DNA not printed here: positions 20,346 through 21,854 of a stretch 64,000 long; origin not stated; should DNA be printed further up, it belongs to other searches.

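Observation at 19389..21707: Unusual Fe-alcohol-dehydrogenase::TagF-like fusion protein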

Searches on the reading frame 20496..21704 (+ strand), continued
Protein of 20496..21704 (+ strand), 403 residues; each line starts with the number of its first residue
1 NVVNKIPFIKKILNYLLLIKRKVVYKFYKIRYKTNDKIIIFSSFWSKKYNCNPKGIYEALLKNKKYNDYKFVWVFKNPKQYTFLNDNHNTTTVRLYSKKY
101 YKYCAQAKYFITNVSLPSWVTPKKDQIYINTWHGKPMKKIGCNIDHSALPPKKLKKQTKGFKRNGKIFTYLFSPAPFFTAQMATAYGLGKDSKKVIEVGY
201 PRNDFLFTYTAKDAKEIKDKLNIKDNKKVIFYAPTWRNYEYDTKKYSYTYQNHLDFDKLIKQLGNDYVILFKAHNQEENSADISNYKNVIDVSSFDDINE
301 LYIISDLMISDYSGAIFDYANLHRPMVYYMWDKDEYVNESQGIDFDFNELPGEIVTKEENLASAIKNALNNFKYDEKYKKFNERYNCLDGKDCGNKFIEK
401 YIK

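Call 39: find_encoding_contigs(protein=P0168, flank=10000, max_places=1)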
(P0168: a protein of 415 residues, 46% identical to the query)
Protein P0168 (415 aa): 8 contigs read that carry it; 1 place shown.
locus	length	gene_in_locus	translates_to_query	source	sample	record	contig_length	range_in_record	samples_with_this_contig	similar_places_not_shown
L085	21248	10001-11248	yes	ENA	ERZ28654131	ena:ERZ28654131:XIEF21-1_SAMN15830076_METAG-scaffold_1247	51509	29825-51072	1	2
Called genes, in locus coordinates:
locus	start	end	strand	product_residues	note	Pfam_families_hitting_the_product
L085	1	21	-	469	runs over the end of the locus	PF03062:MBOAT, PF13813:MBOAT_2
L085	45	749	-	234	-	PF03808:Glyco_tran_WecG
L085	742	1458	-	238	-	PF05704:Caps_synth, PF12919:TcdA_TcdB (faint), PF04488:Gly_transf_sug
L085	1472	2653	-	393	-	PF00535:Glycos_transf_2, PF10111:Glyco_tranf_2_2 (weak), PF13641:Glyco_tranf_2_3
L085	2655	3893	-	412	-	PF01943:Polysacc_synt (weak)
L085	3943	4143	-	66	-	-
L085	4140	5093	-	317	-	PF00535:Glycos_transf_2, PF10111:Glyco_tranf_2_2, PF13641:Glyco_tranf_2_3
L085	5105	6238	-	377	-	PF20706:GT4-conflict, PF00534:Glycos_transf_1, PF13692:Glyco_trans_1_4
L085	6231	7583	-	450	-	PF13425:O-antigen_lig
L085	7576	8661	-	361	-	PF00953:Glycos_transf_4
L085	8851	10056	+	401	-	PF04464:Glyphos_transf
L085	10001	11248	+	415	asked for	PF04464:Glyphos_transf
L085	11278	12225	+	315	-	PF00535:Glycos_transf_2, PF10111:Glyco_tranf_2_2, PF13506:Glyco_transf_21 (weak), PF13641:Glyco_tranf_2_3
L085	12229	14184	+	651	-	PF00535:Glycos_transf_2, PF10111:Glyco_tranf_2_2, PF13641:Glyco_tranf_2_3, PF04991:LicD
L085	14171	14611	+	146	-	PF01467:CTP_transf_like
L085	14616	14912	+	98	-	PF01467:CTP_transf_like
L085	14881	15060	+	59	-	-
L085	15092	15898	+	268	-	PF01061:ABC2_membrane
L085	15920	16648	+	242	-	PF00005:ABC_tran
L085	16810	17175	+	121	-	PF01225:Mur_ligase (weak)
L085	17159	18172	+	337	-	PF08245:Mur_ligase_M, PF02875:Mur_ligase_C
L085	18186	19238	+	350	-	PF01820:Dala_Dala_lig_N, PF08443:RimK (weak), PF07478:Dala_Dala_lig_C, PF02222:ATP-grasp, PF02655:ATP-grasp_3 (weak), PF02786:CPSase_L_D2, PF13535:ATP-grasp_4 (weak)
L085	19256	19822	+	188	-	PF01966:HD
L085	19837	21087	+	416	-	PF00149:Metallophos, PF12850:Metallophos_2 (weak)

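Call 44: find_related_loci(query=A2, collection=metagenome_contigs, flank=10000)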
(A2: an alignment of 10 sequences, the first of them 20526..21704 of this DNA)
Query A2 (393 aa) in metagenome_contigs; peptide patterns used: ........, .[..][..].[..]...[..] (x = any residue, [..] = any of these).
600 stretches matched a pattern (row limit reached: there are more); 566 encode a relative of the query (tblastn E <= 1e-3); the best 80 are kept; 80 distinct loci.
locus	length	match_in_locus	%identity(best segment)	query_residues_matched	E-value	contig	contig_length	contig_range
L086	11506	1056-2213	50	8-392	1e-122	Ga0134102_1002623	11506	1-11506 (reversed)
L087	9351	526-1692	39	6-392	1e-103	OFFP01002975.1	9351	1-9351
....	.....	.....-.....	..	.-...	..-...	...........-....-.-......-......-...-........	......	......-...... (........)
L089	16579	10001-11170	43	6-393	4e-101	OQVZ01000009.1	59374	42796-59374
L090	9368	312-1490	44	13-393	9e-101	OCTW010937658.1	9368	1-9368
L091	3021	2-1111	42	25-393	2e-102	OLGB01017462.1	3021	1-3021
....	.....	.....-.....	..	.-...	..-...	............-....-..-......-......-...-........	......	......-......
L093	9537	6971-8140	44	6-393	8e-100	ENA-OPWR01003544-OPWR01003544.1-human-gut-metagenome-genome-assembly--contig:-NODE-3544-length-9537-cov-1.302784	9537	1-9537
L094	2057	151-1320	44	6-393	4e-105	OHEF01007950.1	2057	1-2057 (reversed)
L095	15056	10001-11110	42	25-393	2e-99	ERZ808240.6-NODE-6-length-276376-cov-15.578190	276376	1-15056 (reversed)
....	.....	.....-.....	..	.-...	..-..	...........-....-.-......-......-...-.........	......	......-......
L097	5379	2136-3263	46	23-393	6e-99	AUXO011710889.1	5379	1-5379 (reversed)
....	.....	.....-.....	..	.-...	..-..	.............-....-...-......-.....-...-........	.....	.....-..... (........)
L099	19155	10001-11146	41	9-389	5e-109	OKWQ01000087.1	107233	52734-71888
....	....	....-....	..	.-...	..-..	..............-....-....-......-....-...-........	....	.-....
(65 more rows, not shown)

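Call 58: find_encoding_contigs(protein=P0134, flank=10000, max_places=1)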
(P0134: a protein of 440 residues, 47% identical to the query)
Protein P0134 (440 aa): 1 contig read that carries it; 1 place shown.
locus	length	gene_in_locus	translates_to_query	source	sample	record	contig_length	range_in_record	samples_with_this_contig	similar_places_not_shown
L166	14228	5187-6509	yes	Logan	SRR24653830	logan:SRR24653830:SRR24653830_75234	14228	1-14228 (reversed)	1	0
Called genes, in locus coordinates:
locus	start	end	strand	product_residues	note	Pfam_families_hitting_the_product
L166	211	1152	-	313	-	PF01381:HTH_3, PF01128:IspD, PF12804:NTP_transf_3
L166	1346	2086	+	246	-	PF00483:NTP_transferase (weak), PF12804:NTP_transf_3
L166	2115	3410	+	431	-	PF07690:MFS_1, PF00083:Sugar_tr (weak)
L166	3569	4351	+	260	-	PF01061:ABC2_membrane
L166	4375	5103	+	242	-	PF13555:AAA_29 (weak), PF00005:ABC_tran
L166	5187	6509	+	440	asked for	PF04464:Glyphos_transf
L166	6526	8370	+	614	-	-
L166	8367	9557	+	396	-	PF04464:Glyphos_transf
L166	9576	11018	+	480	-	PF04991:LicD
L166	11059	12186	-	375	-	PF03816:LytR_cpsA_psr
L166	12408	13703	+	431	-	PF07690:MFS_1, PF13347:MFS_2 (faint)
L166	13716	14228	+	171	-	?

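Call 59: find_encoding_contigs(protein=P0163, flank=10000, max_places=1)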
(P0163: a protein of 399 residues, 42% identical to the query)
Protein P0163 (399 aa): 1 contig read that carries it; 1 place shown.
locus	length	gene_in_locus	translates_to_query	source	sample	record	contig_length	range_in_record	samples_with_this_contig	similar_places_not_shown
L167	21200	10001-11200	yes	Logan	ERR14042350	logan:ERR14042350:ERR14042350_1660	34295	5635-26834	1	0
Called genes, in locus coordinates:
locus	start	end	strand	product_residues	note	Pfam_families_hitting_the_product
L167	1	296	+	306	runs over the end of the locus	PF13489:Methyltransf_23, PF08241:Methyltransf_11, PF08242:Methyltransf_12, PF13649:Methyltransf_25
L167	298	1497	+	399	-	-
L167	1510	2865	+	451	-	PF02397:Bac_transf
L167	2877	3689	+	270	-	PF00535:Glycos_transf_2, PF13641:Glyco_tranf_2_3 (weak)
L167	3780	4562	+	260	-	PF01061:ABC2_membrane (weak)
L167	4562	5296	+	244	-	PF02463:SMC_N (faint), PF13175:AAA_15 (weak), PF13476:AAA_23 (faint), PF13555:AAA_29 (weak), PF00005:ABC_tran, PF13304:AAA_21 (weak)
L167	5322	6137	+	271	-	PF04991:LicD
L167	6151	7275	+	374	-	PF02776:TPP_enzyme_N, PF02775:TPP_enzyme_C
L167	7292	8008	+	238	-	PF00483:NTP_transferase, PF12804:NTP_transf_3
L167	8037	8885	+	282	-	PF01973:MptE-like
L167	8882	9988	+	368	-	PF00465:Fe-ADH, PF13685:Fe-ADH_2 (weak), PF25137:ADH_Fe_C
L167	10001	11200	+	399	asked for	PF04464:Glyphos_transf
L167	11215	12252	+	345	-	PF01757:Acyl_transf_3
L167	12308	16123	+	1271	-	PF04464:Glyphos_transf, PF01973:MptE-like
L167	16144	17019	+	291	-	PF03102:NeuB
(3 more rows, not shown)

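Call 60: find_encoding_contigs(protein=P0148, flank=10000, max_places=1)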
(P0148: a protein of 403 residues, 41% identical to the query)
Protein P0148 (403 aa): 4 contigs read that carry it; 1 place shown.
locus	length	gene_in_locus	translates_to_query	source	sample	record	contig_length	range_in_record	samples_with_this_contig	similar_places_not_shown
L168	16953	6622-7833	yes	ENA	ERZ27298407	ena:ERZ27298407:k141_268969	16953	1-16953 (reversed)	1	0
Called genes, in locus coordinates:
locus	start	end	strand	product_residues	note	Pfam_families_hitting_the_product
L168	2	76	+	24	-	?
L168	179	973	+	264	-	-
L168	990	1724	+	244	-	PF13175:AAA_15 (faint), PF02463:SMC_N (faint), PF13476:AAA_23 (faint), PF13555:AAA_29 (weak), PF00005:ABC_tran, PF13304:AAA_21 (weak)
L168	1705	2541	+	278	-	PF04991:LicD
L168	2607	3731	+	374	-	PF02776:TPP_enzyme_N, PF02775:TPP_enzyme_C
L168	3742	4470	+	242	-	PF00483:NTP_transferase, PF12804:NTP_transf_3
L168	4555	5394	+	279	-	PF01973:MptE-like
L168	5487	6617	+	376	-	PF00465:Fe-ADH, PF13685:Fe-ADH_2, PF25137:ADH_Fe_C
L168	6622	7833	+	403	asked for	PF04464:Glyphos_transf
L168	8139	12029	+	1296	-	PF04464:Glyphos_transf, PF01973:MptE-like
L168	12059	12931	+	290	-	PF03102:NeuB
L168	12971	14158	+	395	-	PF02348:CTP_transf_3, PF00702:Hydrolase (faint), PF08282:Hydrolase_3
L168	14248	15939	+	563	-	PF01473:Choline_bind_1 (faint), PF19127:Choline_bind_3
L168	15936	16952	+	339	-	?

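Call 61: find_encoding_contigs(protein=P0124, flank=10000, max_places=1)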
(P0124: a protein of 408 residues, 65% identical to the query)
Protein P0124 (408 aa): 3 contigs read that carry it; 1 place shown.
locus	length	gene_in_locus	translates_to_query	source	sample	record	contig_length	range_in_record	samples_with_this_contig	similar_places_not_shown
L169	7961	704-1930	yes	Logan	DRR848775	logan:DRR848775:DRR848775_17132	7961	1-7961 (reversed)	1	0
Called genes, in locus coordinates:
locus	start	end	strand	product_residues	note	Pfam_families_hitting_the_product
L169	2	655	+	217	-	?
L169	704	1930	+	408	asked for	PF04464:Glyphos_transf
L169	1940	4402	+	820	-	PF00535:Glycos_transf_2, PF10111:Glyco_tranf_2_2, PF13641:Glyco_tranf_2_3, PF04991:LicD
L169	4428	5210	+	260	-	PF01061:ABC2_membrane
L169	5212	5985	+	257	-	PF02463:SMC_N (faint), PF13555:AAA_29 (weak), PF00005:ABC_tran, PF13175:AAA_15 (faint), PF13304:AAA_21 (faint)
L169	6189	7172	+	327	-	-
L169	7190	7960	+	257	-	?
